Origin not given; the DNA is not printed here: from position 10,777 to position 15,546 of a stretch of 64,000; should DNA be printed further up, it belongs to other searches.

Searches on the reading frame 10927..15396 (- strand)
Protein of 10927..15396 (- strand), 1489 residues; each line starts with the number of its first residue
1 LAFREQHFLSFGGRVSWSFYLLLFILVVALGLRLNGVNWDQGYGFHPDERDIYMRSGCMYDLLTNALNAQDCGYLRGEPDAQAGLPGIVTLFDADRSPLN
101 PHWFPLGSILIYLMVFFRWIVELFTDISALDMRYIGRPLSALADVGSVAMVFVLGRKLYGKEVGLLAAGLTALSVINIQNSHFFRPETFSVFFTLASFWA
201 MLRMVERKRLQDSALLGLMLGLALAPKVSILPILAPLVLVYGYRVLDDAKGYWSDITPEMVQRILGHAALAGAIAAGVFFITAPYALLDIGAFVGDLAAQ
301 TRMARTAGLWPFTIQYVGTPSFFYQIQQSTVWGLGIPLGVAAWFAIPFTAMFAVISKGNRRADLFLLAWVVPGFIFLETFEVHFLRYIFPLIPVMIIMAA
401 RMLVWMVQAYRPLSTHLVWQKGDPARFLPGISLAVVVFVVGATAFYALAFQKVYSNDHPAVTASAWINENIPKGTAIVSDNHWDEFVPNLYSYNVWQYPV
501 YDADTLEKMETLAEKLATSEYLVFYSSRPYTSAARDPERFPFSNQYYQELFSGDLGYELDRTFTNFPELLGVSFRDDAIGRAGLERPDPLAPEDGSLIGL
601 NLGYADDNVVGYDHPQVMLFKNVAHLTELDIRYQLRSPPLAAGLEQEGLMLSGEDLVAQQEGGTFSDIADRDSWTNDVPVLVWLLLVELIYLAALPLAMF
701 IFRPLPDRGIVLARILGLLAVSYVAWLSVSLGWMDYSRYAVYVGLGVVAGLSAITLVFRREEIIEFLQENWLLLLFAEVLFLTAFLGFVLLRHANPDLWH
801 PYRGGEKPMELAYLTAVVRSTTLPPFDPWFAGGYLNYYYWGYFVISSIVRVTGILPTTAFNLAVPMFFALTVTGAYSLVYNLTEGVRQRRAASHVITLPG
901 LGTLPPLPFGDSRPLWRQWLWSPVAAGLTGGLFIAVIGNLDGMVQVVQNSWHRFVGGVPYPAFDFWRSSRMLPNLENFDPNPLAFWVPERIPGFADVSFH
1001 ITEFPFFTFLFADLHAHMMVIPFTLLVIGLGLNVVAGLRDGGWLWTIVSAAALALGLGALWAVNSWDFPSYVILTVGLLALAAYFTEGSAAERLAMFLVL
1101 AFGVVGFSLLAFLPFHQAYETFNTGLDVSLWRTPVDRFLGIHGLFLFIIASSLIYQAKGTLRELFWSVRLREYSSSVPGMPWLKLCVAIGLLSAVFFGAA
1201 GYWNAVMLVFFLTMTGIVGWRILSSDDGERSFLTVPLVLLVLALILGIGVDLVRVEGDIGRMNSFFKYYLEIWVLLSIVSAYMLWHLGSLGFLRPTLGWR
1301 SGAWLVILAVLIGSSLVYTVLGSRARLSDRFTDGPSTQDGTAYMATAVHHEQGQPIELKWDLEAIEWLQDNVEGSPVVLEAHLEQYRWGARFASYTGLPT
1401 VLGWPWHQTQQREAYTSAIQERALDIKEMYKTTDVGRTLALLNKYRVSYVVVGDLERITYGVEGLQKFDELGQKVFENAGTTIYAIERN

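Call 62: search_protein_families(library=pfam, proteins=[window:10927-15396:-], max_evalue=0.01)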
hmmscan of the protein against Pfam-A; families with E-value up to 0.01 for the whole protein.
window:10927-15396:- (1489 aa): 2 families
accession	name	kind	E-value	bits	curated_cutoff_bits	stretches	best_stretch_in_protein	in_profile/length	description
PF10060.15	DUF2298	-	4.1e-101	339.8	27.8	1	721-1276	2-488/488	Uncharacterized membrane protein (DUF2298)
PF13231.12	PMT_2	-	6.3e-13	49.7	26.1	1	116-243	5-128/160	Dolichyl-phosphate-mannose-protein mannosyltransferase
